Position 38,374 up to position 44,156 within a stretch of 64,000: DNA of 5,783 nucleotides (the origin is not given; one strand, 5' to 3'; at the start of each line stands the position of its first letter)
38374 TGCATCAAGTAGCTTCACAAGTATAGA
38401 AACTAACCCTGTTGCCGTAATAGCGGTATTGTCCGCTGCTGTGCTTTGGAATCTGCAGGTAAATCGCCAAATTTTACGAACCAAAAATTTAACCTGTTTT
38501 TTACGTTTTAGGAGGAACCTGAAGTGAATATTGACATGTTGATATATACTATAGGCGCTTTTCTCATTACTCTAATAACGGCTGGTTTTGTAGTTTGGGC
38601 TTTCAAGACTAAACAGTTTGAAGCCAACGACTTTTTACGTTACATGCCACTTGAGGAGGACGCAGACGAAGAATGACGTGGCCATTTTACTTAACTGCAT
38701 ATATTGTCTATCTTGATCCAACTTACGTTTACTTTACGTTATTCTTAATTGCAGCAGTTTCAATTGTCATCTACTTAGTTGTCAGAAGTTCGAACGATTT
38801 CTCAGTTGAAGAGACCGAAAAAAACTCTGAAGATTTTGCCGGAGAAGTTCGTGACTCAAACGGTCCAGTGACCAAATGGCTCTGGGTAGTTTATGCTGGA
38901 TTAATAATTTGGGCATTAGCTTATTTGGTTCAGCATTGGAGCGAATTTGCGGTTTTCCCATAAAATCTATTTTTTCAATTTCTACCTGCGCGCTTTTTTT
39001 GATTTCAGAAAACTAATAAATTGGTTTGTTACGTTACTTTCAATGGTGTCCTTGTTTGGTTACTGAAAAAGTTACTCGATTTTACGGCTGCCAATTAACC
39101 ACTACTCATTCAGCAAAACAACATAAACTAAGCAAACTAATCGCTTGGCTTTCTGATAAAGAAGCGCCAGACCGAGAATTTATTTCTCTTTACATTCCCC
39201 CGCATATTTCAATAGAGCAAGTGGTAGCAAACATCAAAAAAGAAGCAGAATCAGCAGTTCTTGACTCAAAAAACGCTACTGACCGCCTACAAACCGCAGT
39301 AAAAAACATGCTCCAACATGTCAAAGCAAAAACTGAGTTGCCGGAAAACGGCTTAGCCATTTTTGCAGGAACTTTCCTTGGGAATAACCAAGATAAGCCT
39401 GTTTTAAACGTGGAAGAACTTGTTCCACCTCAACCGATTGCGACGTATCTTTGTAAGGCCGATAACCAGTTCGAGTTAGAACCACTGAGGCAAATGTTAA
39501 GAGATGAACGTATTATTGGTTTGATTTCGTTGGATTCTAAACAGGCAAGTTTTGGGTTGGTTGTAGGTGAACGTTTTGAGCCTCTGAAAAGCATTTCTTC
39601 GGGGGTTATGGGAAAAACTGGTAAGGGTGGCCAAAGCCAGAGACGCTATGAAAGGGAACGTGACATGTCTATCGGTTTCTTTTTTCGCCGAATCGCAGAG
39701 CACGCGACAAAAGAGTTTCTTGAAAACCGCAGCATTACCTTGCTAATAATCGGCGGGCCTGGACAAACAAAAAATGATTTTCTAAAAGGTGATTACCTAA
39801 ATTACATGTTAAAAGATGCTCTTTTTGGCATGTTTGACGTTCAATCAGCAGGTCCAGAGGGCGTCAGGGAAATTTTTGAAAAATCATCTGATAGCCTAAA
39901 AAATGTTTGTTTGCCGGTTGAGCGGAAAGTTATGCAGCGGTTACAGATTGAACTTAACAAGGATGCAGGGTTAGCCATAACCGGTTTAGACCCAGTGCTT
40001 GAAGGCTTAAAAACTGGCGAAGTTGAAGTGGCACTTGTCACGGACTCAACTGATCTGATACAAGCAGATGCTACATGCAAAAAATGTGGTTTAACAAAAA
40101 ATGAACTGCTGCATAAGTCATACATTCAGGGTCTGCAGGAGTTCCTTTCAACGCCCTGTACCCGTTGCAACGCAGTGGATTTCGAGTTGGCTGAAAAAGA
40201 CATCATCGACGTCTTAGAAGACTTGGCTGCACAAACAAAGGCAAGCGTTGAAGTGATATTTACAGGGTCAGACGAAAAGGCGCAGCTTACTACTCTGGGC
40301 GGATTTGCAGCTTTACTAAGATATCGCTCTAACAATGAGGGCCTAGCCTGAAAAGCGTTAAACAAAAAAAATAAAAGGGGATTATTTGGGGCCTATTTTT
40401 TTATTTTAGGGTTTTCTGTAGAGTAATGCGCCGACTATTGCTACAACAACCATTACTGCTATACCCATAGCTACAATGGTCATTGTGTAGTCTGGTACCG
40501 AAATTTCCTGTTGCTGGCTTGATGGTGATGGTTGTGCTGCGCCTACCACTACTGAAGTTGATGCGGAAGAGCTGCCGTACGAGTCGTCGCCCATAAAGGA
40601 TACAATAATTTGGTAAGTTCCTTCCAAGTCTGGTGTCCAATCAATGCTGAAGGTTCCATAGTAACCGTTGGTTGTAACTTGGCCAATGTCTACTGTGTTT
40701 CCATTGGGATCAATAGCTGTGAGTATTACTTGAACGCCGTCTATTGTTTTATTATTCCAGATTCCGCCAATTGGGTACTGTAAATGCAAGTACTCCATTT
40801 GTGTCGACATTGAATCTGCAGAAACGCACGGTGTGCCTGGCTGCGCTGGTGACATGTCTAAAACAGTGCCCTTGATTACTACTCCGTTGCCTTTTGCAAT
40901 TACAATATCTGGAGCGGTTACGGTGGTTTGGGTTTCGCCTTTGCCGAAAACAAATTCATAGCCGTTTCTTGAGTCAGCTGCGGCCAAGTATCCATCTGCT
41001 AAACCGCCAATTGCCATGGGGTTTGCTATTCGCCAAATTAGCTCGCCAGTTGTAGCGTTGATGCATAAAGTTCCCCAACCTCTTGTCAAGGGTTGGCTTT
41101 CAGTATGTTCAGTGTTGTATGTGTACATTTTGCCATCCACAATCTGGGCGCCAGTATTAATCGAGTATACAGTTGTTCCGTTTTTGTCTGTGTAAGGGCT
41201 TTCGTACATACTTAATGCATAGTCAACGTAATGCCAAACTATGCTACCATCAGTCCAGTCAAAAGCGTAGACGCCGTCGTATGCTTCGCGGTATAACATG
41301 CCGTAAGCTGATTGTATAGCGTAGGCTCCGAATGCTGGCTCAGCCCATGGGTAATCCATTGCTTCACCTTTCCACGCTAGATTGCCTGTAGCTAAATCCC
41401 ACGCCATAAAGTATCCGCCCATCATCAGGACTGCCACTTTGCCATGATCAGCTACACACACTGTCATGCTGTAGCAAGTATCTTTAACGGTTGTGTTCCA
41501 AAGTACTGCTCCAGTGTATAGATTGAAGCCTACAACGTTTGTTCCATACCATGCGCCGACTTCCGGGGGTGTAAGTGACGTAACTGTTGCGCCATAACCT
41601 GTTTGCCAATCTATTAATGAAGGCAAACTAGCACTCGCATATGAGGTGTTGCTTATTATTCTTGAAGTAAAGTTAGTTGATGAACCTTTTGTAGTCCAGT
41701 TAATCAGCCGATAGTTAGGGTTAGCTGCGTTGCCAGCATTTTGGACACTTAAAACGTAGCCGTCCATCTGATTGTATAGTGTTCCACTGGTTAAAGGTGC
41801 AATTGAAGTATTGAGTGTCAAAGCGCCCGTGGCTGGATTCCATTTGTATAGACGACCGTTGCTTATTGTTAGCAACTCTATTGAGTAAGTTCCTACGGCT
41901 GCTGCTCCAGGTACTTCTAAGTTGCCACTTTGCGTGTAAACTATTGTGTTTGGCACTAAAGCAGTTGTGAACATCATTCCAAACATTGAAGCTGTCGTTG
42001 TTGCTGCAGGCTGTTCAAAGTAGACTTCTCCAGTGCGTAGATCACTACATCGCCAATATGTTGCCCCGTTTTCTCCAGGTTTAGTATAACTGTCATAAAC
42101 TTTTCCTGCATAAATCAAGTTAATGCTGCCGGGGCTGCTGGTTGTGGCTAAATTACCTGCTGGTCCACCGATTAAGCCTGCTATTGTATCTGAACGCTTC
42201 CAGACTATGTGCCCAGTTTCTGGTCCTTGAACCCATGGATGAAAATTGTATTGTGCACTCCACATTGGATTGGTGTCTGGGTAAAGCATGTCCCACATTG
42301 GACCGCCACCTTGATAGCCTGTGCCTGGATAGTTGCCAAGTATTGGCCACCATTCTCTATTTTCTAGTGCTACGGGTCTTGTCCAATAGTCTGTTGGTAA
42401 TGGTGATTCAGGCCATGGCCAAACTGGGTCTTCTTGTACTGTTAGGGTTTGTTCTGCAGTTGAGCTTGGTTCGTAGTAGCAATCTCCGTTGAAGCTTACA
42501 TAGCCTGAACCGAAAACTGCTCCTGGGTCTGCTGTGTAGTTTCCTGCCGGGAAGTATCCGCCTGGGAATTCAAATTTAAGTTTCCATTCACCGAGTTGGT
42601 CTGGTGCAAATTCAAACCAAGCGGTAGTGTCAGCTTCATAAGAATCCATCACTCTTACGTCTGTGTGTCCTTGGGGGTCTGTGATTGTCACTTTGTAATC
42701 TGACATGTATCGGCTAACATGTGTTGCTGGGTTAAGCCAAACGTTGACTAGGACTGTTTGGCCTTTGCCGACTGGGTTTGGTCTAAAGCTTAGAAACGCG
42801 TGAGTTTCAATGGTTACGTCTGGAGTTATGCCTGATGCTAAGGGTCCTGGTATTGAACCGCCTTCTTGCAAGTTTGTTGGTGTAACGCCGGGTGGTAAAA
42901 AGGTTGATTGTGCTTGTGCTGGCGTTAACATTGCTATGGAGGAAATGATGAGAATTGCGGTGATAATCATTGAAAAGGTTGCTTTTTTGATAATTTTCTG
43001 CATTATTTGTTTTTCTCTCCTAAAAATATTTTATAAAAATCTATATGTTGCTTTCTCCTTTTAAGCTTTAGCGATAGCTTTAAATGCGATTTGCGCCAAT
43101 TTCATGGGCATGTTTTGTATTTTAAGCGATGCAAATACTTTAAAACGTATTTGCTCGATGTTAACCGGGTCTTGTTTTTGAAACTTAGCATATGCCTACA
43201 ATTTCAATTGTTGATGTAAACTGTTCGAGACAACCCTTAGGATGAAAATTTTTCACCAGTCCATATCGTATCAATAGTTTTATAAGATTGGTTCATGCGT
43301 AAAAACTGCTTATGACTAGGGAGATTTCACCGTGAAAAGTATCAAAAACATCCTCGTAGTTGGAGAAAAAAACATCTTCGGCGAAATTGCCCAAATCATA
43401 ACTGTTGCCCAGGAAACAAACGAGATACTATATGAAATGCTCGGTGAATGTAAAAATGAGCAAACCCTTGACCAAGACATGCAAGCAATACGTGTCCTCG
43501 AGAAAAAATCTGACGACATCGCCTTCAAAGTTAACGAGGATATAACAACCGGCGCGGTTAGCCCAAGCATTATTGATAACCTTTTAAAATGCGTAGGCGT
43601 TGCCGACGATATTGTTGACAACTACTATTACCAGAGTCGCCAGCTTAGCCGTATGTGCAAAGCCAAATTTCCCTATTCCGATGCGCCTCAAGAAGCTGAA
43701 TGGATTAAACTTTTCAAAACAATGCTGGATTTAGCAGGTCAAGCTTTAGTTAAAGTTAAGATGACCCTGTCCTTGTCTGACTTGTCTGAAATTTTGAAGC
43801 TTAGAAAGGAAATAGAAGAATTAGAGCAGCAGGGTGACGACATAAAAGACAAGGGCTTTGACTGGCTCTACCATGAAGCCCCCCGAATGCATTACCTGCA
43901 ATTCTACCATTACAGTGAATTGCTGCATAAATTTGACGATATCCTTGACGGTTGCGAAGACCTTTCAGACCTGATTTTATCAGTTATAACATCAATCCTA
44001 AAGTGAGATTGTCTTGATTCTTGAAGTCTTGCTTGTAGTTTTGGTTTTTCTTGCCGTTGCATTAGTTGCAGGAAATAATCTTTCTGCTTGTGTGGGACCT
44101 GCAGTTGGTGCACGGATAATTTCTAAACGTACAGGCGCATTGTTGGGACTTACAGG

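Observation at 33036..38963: A cbb3-type (C-family) haem-copper oxidase operon plus CcmF in an archaeal genome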

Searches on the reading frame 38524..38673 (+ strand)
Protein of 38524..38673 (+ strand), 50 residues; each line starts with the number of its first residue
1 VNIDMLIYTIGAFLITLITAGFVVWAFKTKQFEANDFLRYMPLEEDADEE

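Call 67: search_protein_families(library=pfam, proteins=[window:38524-38673:+, window:38536-38673:+], max_evalue=1)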
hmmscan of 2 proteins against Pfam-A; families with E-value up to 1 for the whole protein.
window:38524-38673:+ (50 aa): 4 families
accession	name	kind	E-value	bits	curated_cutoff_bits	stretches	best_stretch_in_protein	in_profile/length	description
PF05545.16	FixQ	-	0.00093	19.5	29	1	6-46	9-49/49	Cbb3-type cytochrome oxidase component FixQ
PF03597.20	FixS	-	0.039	14.1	23.1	1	10-33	7-31/44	Cytochrome oxidase maturation protein cbb3-type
PF00558.24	Vpu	-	0.091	13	24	1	4-33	3-31/81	Vpu protein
PF13253.11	DUF4044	-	0.24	11.4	21.8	1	5-19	19-33/33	Protein of unknown function (DUF4044)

window:38536-38673:+ (46 aa): 3 families
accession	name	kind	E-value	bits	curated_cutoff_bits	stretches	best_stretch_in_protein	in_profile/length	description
PF05545.16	FixQ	-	0.00098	19.5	29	1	3-42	10-49/49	Cbb3-type cytochrome oxidase component FixQ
PF03597.20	FixS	-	0.046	13.9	23.1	1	8-29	10-31/44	Cytochrome oxidase maturation protein cbb3-type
PF00558.24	Vpu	-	0.27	11.5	24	1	3-29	6-31/81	Vpu protein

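Call 71: search_protein_families(library=pfam, alignment_id=A4, max_evalue=0.05)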
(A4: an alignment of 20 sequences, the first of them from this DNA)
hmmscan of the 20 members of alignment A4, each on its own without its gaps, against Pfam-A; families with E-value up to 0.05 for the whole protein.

A. member 1, seq(50 aa): 2 families
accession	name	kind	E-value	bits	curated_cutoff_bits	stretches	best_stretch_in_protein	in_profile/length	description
PF05545.16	FixQ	-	0.00093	19.5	29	1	6-46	9-49/49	Cbb3-type cytochrome oxidase component FixQ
PF03597.20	FixS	-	0.039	14.1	23.1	0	10-33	7-31/44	Cytochrome oxidase maturation protein cbb3-type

B. families by the number of members that match (of 20 scanned): 8 families
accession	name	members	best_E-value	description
PF03597.20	FixS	18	5.4e-10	Cytochrome oxidase maturation protein cbb3-type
PF05545.16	FixQ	9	4.7e-07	Cbb3-type cytochrome oxidase component FixQ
PF12698.13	ABC2_membrane_3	2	0.031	ABC-2 family transporter protein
PF00558.24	Vpu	1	0.03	Vpu protein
PF05038.18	Cytochrom_B558a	1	0.03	Cytochrome Cytochrome b558 alpha-subunit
PF02632.19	BioY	1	0.032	BioY family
PF19868.4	DUF6341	1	0.039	Family of unknown function (DUF6341)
PF20485.3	DUF6724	1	0.041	Family of unknown function (DUF6724)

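Call 72: search_solved_structures(query=A4, max_evalue=5, show_alignments=2)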
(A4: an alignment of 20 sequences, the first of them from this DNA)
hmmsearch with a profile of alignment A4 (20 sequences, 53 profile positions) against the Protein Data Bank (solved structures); distinct sequences matched with E-value up to 5: 2.
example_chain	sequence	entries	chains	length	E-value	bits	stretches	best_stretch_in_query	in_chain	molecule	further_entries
6rwx_a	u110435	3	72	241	0.11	15.4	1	13-35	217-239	Lipoprotein MxiJ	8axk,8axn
8b6g_CF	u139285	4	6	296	0.84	12.7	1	24-40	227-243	Transmembrane protein, putative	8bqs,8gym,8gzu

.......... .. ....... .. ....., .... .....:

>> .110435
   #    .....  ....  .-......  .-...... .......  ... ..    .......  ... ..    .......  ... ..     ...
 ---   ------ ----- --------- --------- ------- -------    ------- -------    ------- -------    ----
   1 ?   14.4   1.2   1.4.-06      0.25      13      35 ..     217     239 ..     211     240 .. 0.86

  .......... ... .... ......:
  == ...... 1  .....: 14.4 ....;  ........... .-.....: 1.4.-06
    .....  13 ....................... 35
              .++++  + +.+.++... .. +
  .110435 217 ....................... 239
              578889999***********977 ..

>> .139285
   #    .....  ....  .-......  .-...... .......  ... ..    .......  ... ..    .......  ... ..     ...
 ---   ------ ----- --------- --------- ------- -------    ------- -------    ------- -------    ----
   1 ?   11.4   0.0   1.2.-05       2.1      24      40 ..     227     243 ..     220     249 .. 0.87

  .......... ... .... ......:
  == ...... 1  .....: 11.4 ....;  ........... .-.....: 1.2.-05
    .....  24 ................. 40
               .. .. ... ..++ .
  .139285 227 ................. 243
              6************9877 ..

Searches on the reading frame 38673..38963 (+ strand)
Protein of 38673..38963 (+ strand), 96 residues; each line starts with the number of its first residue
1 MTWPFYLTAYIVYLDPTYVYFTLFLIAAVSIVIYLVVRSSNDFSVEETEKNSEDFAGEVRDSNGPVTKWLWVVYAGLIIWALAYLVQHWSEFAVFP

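Call 3: search_protein_families(library=pfam, proteins=[window:38673-38963:+], max_evalue=0.01)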
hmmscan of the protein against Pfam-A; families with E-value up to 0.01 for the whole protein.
window:38673-38963:+ (96 aa): 2 families
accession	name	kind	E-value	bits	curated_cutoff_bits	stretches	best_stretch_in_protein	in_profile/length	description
PF14715.11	FixP_N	-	0.00056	20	24.9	1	51-86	5-39/48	N-terminal domain of cytochrome oxidase-cbb3, FixP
PF01529.25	DHHC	-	0.0071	16.9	28.7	1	18-89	48-117/133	DHHC palmitoyltransferase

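Call 4: search_protein_families(library=ncbifam, proteins=[window:38673-38963:+], max_evalue=0.01)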
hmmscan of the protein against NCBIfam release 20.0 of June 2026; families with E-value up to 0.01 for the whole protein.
window:38673-38963:+ (96 aa): 0 families

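Call 46: search_protein_families(library=pfam, alignment_id=A2, max_evalue=0.01)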
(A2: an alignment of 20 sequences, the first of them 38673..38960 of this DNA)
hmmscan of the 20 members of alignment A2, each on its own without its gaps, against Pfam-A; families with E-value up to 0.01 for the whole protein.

A. member 1, window:38673-38960:+ (96 aa): 2 families
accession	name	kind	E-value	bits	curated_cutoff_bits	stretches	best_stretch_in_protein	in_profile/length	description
PF14715.11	FixP_N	-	0.00056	20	24.9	1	51-86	5-39/48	N-terminal domain of cytochrome oxidase-cbb3, FixP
PF01529.25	DHHC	-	0.0071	16.9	28.7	1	18-89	48-117/133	DHHC palmitoyltransferase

B. families by the number of members that match (of 20 scanned): 8 families
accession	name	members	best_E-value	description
PF14715.11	FixP_N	6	1.5e-05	N-terminal domain of cytochrome oxidase-cbb3, FixP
PF01529.25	DHHC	2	0.0071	DHHC palmitoyltransferase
PF17410.7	Stevor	1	0.0014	Subtelomeric Variable Open Reading frame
PF21898.1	Sarcolamban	1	0.0027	Sarcolamban protein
PF00324.27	AA_permease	1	0.0037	Amino acid permease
PF17158.10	MASE4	1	0.0044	Membrane-associated sensor, integral membrane domain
PF20394.4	DUF6688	1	0.0058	DUF6688 N-terminal domain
PF19554.4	DUF6077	1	0.0078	Family of unknown function (DUF6077)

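Call 47: search_solved_structures(query=A2, max_evalue=1, show_alignments=2)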
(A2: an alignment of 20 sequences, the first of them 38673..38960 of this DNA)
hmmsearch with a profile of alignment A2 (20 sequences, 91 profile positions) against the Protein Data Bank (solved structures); distinct sequences matched with E-value up to 1: 8.
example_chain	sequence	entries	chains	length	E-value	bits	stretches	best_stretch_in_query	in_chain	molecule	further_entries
8snh_G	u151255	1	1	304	0.036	17.6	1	12-82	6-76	Cbb3-type cytochrome c oxidase subunit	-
6m6z_A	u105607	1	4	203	0.16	15.5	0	10-75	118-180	TMH4C4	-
8smr_G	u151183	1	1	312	0.16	15.5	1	12-82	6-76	Cbb3-type cytochrome c oxidase subunit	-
3mk7_C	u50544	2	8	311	0.54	13.8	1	12-82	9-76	Cytochrome c oxidase, cbb3-type, subunit P | Cbb3-type cytochrome c oxidase subunit CcoP1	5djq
6r8f_B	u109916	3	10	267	0.54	13.8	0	29-56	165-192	BRISC complex subunit Abraxas 2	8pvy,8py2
9lk7_A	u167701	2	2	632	0.81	13.2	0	62-80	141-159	Sodium- and chloride-dependent GABA transporter 3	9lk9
9lk8_A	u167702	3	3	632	0.81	13.2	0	62-80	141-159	Sodium- and chloride-dependent GABA transporter 3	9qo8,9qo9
9cp4_A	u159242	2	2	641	0.84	13.2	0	62-80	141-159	Sodium- and chloride-dependent GABA transporter 3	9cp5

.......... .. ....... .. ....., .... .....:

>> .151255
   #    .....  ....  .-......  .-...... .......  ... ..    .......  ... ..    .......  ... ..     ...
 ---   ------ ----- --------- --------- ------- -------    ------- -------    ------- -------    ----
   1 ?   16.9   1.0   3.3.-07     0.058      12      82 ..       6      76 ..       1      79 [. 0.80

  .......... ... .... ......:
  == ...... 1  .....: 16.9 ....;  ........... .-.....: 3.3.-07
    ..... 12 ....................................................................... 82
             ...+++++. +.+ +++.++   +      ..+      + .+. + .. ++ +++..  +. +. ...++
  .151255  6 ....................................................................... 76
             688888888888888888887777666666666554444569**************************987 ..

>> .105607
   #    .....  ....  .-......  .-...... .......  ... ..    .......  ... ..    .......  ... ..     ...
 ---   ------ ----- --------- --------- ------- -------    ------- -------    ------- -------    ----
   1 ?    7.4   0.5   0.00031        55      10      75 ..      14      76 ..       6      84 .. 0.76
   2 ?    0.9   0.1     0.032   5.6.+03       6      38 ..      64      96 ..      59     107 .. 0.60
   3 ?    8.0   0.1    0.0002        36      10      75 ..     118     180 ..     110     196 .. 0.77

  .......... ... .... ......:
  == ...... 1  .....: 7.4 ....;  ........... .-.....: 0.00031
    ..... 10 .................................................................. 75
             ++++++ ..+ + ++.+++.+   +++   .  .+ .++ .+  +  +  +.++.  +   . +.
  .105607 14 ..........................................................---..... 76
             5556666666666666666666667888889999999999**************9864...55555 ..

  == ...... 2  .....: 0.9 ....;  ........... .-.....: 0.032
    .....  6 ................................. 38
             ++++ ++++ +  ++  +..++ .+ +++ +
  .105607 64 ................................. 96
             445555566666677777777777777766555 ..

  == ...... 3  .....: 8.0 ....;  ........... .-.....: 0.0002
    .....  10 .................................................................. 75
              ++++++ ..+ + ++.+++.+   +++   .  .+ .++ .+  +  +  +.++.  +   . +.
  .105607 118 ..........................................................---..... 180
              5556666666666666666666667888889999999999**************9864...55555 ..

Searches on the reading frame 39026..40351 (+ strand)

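Call 3: search_protein_families(library=pfam, proteins=[window:39026-40351:+], max_evalue=0.01)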
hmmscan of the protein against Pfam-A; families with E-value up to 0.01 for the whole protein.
window:39026-40351:+ (441 aa): 5 families
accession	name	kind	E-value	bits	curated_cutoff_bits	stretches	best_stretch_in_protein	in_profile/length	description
PF03464.20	eRF1_2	-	5.6e-29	101.6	27.1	1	164-293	2-133/133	eRF1 domain 2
PF03465.20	eRF1_3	-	1.4e-12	48.5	25.8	1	299-434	4-105/106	eRF1 domain 3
PF18859.6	acVLRF1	-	1e-09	39.1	27.1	1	175-258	14-95/130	Actinobacteria/chloroflexi VLRF1 release factor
PF18854.6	baeRF_family10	-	7e-09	36.5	27.1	1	151-253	3-108/143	Bacterial archaeo-eukaryotic release factor family 10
PF03463.20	eRF1_1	-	8.7e-06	26.2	23.8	1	44-158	7-123/123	eRF1 domain 1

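Call 4: search_protein_families(library=ncbifam, proteins=[window:39026-40351:+], max_evalue=0.01)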
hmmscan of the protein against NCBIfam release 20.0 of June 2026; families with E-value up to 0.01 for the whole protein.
window:39026-40351:+ (441 aa): 4 families
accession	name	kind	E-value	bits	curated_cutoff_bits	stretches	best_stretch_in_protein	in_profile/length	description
TIGR03676.1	aRF1_eRF1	equivalog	8.4e-98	327.8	234.7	1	32-434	2-402/403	peptide chain release factor aRF-1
TIGR00111.1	pelota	equivalog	9.6e-11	41.6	177.65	1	147-342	117-303/351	mRNA surveillance protein pelota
NF041024.1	acVLRF1_NCBI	exception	3.2e-08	33.5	125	1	146-271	58-184/208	acVLRF1 family peptidyl-tRNA hydrolase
NF052289.1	Rv2629_fam_RHF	equivalog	2.4e-06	27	320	1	209-343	160-291/357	Rv2629 family ribosome hibernation factor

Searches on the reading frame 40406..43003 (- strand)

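Call 3: search_protein_families(library=pfam, proteins=[window:40406-43003:-], max_evalue=0.01)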
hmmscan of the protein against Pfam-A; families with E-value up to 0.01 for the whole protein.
window:40406-43003:- (865 aa): 4 families
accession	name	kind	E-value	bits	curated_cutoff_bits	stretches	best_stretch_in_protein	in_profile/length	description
PF13360.13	PQQ_2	-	1.9e-10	41.2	27.6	1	490-617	5-126/233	Outer membrane protein assembly factor BamB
PF13570.13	Beta-prop_ACSF4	-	7.3e-08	32.6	133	1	486-612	111-229/329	Beta-alanine-activating enzyme, beta-propeller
PF16640.11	Big_3_5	-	0.0003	21.7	35.5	1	768-820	36-87/88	Bacterial Ig-like domain (group 3)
PF25293.1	Beta-prop_EMC1_N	-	0.0044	17.2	34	0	493-595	46-148/219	EMC1 N-terminal beta-propeller domain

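Call 4: search_protein_families(library=ncbifam, proteins=[window:40406-43003:-], max_evalue=0.01)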
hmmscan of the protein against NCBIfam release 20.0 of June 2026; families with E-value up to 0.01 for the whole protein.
window:40406-43003:- (865 aa): 1 family
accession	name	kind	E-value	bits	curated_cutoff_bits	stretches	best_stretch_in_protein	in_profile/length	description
TIGR03300.1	assembly_YfgL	equivalog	0.002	16.9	285.2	1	489-592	76-171/377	outer membrane protein assembly factor BamB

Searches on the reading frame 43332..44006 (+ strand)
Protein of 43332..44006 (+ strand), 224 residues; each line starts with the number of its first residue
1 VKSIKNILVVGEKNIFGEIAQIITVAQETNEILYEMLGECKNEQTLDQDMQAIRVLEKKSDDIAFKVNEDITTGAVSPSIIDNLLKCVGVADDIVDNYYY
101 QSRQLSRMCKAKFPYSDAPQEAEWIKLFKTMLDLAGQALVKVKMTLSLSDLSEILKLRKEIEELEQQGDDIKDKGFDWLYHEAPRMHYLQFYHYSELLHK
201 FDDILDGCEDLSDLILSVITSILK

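Call 26: search_protein_families(library=pfam, proteins=[window:43332-44006:+], max_evalue=0.0001)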
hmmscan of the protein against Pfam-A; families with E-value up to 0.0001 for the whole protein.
window:43332-44006:+ (224 aa): 1 family
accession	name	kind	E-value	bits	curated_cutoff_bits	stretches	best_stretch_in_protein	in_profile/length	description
PF01865.21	PhoU_div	-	1.5e-10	41.2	24.4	1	16-218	10-211/214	Protein of unknown function DUF47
